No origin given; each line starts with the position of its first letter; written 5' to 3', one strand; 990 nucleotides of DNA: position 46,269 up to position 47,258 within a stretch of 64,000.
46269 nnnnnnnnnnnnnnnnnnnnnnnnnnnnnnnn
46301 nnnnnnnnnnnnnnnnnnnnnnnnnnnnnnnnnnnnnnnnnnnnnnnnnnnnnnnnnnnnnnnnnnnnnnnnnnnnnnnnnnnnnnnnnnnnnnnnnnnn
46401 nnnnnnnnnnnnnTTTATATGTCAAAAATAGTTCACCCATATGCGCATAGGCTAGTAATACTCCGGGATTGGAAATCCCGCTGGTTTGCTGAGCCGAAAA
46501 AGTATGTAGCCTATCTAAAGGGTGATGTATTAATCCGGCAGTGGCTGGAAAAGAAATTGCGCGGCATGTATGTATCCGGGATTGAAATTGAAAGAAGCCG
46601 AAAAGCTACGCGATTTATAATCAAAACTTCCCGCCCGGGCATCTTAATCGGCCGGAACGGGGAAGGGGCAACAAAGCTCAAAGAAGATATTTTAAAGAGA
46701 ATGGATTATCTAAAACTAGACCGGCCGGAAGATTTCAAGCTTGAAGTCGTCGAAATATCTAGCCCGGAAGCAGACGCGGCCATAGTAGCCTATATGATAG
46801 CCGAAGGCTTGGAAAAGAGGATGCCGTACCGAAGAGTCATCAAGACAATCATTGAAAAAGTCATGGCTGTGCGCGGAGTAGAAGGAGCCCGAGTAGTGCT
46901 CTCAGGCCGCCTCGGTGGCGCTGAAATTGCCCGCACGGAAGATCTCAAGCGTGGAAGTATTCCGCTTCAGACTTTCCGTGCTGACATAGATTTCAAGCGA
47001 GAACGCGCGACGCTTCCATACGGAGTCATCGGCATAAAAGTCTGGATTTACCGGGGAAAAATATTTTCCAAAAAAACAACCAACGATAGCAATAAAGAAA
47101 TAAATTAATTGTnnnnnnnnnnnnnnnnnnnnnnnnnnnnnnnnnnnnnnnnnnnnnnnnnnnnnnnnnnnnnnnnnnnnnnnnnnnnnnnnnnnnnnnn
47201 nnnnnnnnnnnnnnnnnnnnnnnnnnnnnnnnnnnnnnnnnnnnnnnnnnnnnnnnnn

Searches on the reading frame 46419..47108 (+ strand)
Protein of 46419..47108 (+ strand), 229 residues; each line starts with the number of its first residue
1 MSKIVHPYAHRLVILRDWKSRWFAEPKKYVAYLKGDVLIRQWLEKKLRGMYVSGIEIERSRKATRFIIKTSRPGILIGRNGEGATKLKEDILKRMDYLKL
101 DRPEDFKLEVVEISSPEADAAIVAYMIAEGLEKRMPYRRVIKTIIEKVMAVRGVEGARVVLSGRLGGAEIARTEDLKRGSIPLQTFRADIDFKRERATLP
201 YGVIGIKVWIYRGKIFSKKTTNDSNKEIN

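Call 62: search_protein_families(library=pfam, proteins=[window:46419-47108:+], max_evalue=0.0001)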
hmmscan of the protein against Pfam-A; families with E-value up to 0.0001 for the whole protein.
window:46419-47108:+ (229 aa): 2 families
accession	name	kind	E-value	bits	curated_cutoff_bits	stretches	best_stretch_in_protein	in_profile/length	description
PF00189.25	Ribosomal_S3_C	-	1.4e-28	99.7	34.1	1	127-210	1-83/83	Ribosomal protein S3, C-terminal domain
PF07650.23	KH_2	-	5.6e-14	52.2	22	1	39-117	2-77/78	KH domain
